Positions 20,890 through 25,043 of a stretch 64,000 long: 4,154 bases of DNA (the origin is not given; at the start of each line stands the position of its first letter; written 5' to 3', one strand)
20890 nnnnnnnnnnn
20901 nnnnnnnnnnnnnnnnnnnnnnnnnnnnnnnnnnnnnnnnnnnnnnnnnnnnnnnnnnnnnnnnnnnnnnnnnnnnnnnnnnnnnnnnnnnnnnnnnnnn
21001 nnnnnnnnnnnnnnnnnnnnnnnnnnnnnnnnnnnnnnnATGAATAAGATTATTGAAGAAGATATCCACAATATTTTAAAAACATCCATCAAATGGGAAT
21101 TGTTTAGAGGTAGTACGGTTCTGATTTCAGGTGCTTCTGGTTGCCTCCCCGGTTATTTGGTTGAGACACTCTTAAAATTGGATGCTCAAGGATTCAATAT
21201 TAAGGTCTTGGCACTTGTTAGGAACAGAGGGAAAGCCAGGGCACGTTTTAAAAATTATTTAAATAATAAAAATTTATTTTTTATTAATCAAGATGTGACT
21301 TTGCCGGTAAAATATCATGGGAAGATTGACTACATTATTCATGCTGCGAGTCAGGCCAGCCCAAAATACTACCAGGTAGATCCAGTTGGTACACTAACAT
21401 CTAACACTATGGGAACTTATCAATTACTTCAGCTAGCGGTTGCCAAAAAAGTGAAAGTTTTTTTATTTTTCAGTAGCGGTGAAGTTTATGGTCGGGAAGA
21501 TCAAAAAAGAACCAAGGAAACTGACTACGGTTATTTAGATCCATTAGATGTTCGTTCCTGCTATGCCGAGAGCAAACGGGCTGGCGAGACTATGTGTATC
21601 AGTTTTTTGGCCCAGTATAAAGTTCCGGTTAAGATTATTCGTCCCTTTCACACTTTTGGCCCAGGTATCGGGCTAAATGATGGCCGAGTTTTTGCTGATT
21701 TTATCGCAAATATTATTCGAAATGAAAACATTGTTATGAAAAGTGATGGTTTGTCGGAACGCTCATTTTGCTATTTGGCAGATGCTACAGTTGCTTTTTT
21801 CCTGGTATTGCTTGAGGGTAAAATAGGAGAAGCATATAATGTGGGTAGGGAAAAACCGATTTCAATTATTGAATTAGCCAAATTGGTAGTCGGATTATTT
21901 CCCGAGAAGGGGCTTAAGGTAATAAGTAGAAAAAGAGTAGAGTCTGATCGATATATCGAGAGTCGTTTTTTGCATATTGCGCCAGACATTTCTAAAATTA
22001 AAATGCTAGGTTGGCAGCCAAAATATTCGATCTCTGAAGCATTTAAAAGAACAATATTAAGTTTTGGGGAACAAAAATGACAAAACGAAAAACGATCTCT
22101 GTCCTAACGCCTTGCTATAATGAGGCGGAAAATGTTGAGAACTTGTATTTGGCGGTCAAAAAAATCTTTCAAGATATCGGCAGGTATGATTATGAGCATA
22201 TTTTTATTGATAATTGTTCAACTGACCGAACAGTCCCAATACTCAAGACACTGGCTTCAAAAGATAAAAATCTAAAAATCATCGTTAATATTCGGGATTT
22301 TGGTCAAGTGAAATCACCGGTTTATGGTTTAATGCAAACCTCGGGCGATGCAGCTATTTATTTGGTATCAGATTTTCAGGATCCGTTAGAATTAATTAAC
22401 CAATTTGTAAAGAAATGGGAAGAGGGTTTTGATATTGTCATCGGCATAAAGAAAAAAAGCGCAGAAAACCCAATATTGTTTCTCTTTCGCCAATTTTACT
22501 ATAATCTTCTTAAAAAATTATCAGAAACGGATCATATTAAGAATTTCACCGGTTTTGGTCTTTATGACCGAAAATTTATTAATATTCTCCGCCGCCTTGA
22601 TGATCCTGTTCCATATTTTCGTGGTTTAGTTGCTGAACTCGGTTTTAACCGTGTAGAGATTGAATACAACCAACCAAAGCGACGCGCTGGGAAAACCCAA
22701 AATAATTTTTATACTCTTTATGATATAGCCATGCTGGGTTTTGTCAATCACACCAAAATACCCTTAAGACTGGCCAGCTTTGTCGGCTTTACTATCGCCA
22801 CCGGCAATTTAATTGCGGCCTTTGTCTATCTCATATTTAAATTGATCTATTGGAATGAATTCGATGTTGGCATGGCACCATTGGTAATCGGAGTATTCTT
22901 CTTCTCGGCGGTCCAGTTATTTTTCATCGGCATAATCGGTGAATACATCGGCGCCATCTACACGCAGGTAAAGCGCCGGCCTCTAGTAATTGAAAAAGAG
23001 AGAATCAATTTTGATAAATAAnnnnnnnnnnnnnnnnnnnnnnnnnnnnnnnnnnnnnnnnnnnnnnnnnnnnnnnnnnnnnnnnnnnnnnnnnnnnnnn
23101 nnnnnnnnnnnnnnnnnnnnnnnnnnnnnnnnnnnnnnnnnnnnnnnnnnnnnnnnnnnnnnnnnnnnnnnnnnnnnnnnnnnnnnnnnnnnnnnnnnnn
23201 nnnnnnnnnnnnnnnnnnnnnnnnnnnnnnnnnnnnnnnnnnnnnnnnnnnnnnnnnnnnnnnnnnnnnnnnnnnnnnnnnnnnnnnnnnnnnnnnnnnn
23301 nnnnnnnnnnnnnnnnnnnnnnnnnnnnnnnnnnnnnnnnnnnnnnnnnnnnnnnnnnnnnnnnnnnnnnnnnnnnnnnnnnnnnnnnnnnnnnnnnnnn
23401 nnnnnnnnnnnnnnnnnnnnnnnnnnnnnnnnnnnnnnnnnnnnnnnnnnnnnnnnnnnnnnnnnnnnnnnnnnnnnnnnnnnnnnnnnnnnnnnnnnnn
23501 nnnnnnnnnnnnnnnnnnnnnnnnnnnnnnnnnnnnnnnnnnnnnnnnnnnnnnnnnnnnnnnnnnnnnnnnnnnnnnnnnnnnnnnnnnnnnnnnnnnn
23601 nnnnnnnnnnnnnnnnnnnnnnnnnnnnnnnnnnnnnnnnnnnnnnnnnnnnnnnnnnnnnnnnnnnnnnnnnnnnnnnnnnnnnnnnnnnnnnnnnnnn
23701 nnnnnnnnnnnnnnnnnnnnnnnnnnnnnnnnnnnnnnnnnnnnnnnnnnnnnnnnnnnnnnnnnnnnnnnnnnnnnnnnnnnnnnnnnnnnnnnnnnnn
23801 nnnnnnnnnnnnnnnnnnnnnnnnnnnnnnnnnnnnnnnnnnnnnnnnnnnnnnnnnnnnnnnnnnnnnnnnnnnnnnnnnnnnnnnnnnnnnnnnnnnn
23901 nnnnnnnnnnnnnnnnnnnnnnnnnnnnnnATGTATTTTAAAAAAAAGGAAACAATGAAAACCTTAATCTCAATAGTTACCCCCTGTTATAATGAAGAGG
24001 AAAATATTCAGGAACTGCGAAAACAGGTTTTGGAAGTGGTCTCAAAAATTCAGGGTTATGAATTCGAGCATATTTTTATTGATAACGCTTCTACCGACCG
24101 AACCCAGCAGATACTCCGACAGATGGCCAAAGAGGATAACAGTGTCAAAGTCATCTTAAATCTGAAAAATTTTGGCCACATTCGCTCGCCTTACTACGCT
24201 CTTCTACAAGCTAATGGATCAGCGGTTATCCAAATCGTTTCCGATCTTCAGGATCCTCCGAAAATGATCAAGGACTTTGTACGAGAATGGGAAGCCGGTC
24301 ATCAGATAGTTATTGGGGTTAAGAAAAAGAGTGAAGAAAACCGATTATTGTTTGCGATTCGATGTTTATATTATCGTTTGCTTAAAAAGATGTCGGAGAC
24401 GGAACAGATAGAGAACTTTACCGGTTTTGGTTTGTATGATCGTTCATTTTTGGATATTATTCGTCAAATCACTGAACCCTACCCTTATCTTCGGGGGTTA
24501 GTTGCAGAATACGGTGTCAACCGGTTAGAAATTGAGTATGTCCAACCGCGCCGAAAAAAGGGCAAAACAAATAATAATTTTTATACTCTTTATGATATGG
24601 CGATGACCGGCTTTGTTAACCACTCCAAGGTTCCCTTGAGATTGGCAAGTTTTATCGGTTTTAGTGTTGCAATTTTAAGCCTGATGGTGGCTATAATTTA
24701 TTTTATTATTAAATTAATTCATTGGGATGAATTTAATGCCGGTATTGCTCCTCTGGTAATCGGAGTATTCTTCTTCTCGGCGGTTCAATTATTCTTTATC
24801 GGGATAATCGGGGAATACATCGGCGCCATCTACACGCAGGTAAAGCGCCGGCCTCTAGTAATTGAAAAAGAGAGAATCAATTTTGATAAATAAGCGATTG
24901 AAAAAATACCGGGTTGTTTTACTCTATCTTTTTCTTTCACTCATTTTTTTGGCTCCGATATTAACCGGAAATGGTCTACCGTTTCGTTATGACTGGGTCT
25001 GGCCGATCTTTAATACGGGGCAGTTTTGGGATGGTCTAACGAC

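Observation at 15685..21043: DmpF/DmpG-like aldolase-dehydrogenase pair, ALS-like ThDP enzyme and ATP-PEPCK embedded in the middle of a glycan biosynthesis locus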

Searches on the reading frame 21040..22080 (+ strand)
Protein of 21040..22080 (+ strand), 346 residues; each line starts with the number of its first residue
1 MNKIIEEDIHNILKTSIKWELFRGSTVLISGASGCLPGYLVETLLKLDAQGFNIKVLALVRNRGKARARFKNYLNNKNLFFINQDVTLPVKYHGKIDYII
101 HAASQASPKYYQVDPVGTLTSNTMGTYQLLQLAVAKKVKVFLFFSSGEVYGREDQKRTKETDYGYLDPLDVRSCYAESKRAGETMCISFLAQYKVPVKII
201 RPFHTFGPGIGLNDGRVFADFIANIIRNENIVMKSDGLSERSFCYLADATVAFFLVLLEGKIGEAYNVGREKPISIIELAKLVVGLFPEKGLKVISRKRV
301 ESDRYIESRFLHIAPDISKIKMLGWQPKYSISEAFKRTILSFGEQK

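Call 3: search_protein_families(library=pfam, proteins=[window:21040-22080:+])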
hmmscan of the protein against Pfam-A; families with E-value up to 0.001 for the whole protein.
window:21040-22080:+ (346 aa): 5 families
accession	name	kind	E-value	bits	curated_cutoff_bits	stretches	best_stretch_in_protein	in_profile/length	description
PF01370.27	Epimerase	-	4.4e-41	141.3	20.9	1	27-269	1-240/240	NAD dependent epimerase/dehydratase family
PF16363.11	GDP_Man_Dehyd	-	6.3e-29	101.9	27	1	28-337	1-331/332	GDP-mannose 4,6 dehydratase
PF07993.18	NAD_binding_4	-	2.7e-12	46.8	20.1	1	29-203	1-205/258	Male sterility protein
PF01073.25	3Beta_HSD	-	1e-08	35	22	1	28-234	1-205/280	3-beta hydroxysteroid dehydrogenase/isomerase family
PF02719.21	Polysacc_synt_2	-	5.4e-05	23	20.2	0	27-146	1-128/293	Polysaccharide biosynthesis protein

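Call 5: search_protein_families(library=ncbifam, proteins=[window:21040-22080:+], max_evalue=0.00001)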
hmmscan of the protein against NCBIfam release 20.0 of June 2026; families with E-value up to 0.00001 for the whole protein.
window:21040-22080:+ (346 aa): 14 families
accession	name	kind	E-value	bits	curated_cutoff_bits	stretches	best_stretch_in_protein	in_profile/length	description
TIGR04180.1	EDH_00030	hypoth_equivalog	8.1e-27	94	475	1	27-330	1-297/297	NAD-dependent 4,6-dehydratase LegB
TIGR01181.1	dTDP_gluc_dehyt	equivalog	8.2e-27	94.1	365.1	1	27-340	2-309/321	dTDP-glucose 4,6-dehydratase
NF008872.0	PRK11908.1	equivalog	4.7e-18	65.3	294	1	27-342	4-335/349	bifunctional UDP-4-keto-pentose/UDP-xylose synthase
TIGR02622.1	CDP_4_6_dhtase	equivalog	1.4e-14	54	278.45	1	22-340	2-328/352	CDP-glucose 4,6-dehydratase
NF011728.1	PRK15181.1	equivalog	4.9e-13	48.8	760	1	28-339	19-334/348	Vi polysaccharide biosynthesis UDP-N-acetylglucosaminuronic acid C-4 epimerase TviC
TIGR01179.1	galE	equivalog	7.1e-13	48.1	262.3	1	27-207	2-178/332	UDP-glucose 4-epimerase GalE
TIGR01746.1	Thioester-redct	subfamily_domain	7.9e-13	48.4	213.35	1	95-202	88-192/371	thioester reductase domain-containing protein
NF047922.1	GDPFucSynFcl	equivalog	8e-12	45.2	500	1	95-342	53-301/308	GDP-L-fucose synthase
NF005998.1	PRK08125.1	equivalog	1.5e-11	43.5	777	1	19-339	310-646/649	bifunctional UDP-4-amino-4-deoxy-L-arabinose formyltransferase/UDP-glucuronic acid oxidase ArnA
NF007582.0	PRK10217.1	equivalog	2.8e-11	43.1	698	1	97-339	76-328/355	dTDP-glucose 4,6-dehydratase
TIGR02197.1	heptose_epim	equivalog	4.5e-10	39.2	274.6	1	27-287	1-260/316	ADP-glyceromanno-heptose 6-epimerase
NF007490.0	PRK10084.1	subfamily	5.5e-09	35.5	649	1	97-339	75-331/361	dTDP-glucose 4,6-dehydratase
TIGR03466.1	HpnA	hypoth_equivalog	4.1e-08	32.5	367.65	1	26-209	2-174/327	hopanoid-associated sugar epimerase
TIGR04130.1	FnlA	equivalog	4.2e-06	25.9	730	1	21-146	1-124/337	UDP-N-acetylglucosamine 4,6-dehydratase/5-epimerase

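Call 26: search_protein_families(library=ncbifam, proteins=[window:21040-22080:+], max_evalue=0.001)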
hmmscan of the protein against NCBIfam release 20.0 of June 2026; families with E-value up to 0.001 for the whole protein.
window:21040-22080:+ (346 aa): 20 families
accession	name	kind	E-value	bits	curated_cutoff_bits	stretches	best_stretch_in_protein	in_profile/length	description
TIGR04180.1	EDH_00030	hypoth_equivalog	8.1e-27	94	475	1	27-330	1-297/297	NAD-dependent 4,6-dehydratase LegB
TIGR01181.1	dTDP_gluc_dehyt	equivalog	8.2e-27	94.1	365.1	1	27-340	2-309/321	dTDP-glucose 4,6-dehydratase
NF008872.0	PRK11908.1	equivalog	4.7e-18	65.3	294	1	27-342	4-335/349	bifunctional UDP-4-keto-pentose/UDP-xylose synthase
TIGR02622.1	CDP_4_6_dhtase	equivalog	1.4e-14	54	278.45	1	22-340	2-328/352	CDP-glucose 4,6-dehydratase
NF011728.1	PRK15181.1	equivalog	4.9e-13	48.8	760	1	28-339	19-334/348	Vi polysaccharide biosynthesis UDP-N-acetylglucosaminuronic acid C-4 epimerase TviC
TIGR01179.1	galE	equivalog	7.1e-13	48.1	262.3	1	27-207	2-178/332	UDP-glucose 4-epimerase GalE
TIGR01746.1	Thioester-redct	subfamily_domain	7.9e-13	48.4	213.35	1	95-202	88-192/371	thioester reductase domain-containing protein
NF047922.1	GDPFucSynFcl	equivalog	8e-12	45.2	500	1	95-342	53-301/308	GDP-L-fucose synthase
NF005998.1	PRK08125.1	equivalog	1.5e-11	43.5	777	1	19-339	310-646/649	bifunctional UDP-4-amino-4-deoxy-L-arabinose formyltransferase/UDP-glucuronic acid oxidase ArnA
NF007582.0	PRK10217.1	equivalog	2.8e-11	43.1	698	1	97-339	76-328/355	dTDP-glucose 4,6-dehydratase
TIGR02197.1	heptose_epim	equivalog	4.5e-10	39.2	274.6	1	27-287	1-260/316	ADP-glyceromanno-heptose 6-epimerase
NF007490.0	PRK10084.1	subfamily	5.5e-09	35.5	649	1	97-339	75-331/361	dTDP-glucose 4,6-dehydratase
TIGR03466.1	HpnA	hypoth_equivalog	4.1e-08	32.5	367.65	1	26-209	2-174/327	hopanoid-associated sugar epimerase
TIGR04130.1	FnlA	equivalog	4.2e-06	25.9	730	1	21-146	1-124/337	UDP-N-acetylglucosamine 4,6-dehydratase/5-epimerase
NF041592.1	carboxyl_red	equivalog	3.6e-05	21.6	1300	0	119-201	880-968/1160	carboxylic acid reductase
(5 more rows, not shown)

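Call 63: search_solved_structures(query=window:21040-22080:+, max_evalue=1e-10)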
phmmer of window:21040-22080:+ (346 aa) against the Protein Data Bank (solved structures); distinct sequences matched with E-value up to 1e-10: 45.
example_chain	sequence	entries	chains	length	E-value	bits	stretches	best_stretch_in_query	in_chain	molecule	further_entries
2b69_A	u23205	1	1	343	1.2e-44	156.3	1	26-342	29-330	UDP-glucuronate decarboxylase 1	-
4gll_A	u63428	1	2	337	1.2e-44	156.2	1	26-342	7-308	UDP-glucuronic acid decarboxylase 1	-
4m55_A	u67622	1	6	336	6.4e-44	153.8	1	26-342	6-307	UDP-glucuronic acid decarboxylase 1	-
4lk3_A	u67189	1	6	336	8.8e-44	153.4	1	26-342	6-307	UDP-glucuronic acid decarboxylase 1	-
8v4g_A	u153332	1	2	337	3.9e-30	108.6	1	23-336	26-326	Putative nucleotide sugar dehydratase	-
8v4h_A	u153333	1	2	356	4.7e-30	108.3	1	23-336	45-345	Putative nucleotide sugar dehydratase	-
8vr2_A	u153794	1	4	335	3.7e-22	82.3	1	24-338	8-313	NAD-dependent epimerase/dehydratase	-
6bwl_A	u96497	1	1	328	2.3e-20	76.4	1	27-335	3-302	Pal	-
8rdg_A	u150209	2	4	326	1.7e-18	70.2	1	27-342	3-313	SDR family NAD(P)-dependent oxidoreductase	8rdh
3icp_A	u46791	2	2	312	3.3e-18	69.3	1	27-339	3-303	NAD-dependent epimerase/dehydratase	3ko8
8rdi_A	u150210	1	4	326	5.3e-18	68.6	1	27-342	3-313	SDR family NAD(P)-dependent oxidoreductase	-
6vlo_A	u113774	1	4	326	6e-18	68.5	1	84-328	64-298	Putative dTDP-D-glucose 4,6-dehydratase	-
3aw9_A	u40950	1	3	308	1.6e-17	67.1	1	95-339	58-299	NAD-dependent epimerase/dehydratase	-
6bi4_A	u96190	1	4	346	1.1e-16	64.3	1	27-340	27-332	dTDP-glucose 4,6-dehydratase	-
4zrm_A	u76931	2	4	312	2.4e-16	63.2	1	26-342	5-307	UDP-glucose 4-epimerase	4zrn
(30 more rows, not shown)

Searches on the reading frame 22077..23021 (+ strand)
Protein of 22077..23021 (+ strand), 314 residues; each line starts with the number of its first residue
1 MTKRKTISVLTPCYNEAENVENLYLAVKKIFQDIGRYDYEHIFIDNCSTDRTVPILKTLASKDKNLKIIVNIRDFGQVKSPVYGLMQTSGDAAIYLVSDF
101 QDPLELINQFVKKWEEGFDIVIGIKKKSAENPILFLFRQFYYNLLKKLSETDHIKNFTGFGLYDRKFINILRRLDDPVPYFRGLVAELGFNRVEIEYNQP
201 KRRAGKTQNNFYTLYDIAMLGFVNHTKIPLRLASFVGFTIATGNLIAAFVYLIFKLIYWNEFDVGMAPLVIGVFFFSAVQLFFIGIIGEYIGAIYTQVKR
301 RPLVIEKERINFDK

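Call 3: search_protein_families(library=pfam, proteins=[window:22077-23021:+])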
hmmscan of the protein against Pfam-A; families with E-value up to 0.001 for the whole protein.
window:22077-23021:+ (314 aa): 1 family
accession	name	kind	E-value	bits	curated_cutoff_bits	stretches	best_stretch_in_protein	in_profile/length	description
PF00535.33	Glycos_transf_2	-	2.9e-20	73.3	23.3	1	8-140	1-130/168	Glycosyl transferase family 2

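Call 38: search_protein_families(library=ncbifam, proteins=[window:22077-23021:+], max_evalue=1e-10)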
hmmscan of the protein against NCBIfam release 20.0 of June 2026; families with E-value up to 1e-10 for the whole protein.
window:22077-23021:+ (314 aa): 2 families
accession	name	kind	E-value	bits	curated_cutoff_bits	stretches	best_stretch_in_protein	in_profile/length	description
NF047588.1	GlcsyltransPgfSStrep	equivalog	1.2e-53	182.4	500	1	7-306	3-303/308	glycosyltransferase PgfS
NF007986.1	PRK10714.1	equivalog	1.6e-32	112.8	529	1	4-304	5-306/316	undecaprenyl-phosphate 4-deoxy-4-formamido-L-arabinose transferase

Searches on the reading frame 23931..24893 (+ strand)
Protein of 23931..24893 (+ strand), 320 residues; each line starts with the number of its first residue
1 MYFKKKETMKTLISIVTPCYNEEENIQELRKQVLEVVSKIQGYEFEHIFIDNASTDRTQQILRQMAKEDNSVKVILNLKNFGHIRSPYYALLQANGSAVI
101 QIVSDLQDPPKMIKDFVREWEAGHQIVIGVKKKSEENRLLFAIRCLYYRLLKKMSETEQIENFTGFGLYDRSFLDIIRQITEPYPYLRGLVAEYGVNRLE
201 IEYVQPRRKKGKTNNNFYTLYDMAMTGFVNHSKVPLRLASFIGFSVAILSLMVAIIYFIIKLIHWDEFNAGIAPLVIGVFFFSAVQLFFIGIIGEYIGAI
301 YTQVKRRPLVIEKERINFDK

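Call 3: search_protein_families(library=pfam, proteins=[window:23931-24893:+])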
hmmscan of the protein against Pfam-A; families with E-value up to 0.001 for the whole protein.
window:23931-24893:+ (320 aa): 1 family
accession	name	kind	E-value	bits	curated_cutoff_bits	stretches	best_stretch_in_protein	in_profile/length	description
PF00535.33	Glycos_transf_2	-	6.6e-23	81.9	23.3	1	14-144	1-128/168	Glycosyl transferase family 2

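Call 38: search_protein_families(library=ncbifam, proteins=[window:23931-24893:+], max_evalue=1e-10)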
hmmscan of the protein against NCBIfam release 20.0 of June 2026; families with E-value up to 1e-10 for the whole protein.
window:23931-24893:+ (320 aa): 4 families
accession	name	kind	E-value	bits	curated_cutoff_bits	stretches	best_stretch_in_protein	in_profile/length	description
NF047588.1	GlcsyltransPgfSStrep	equivalog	5.7e-53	180.1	500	1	13-312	3-303/308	glycosyltransferase PgfS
NF007986.1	PRK10714.1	equivalog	6.1e-34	117.4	529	1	13-310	8-306/316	undecaprenyl-phosphate 4-deoxy-4-formamido-L-arabinose transferase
TIGR03937.1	PgaC_IcaA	equivalog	3.2e-12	46.1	422.3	1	7-105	41-135/407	poly-beta-1,6-N-acetyl-D-glucosamine synthase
NF047683.1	TeichurnBiosyTuaG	equivalog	5.6e-12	45.8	400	1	9-105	4-96/252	teichuronic acid biosynthesis protein TuaG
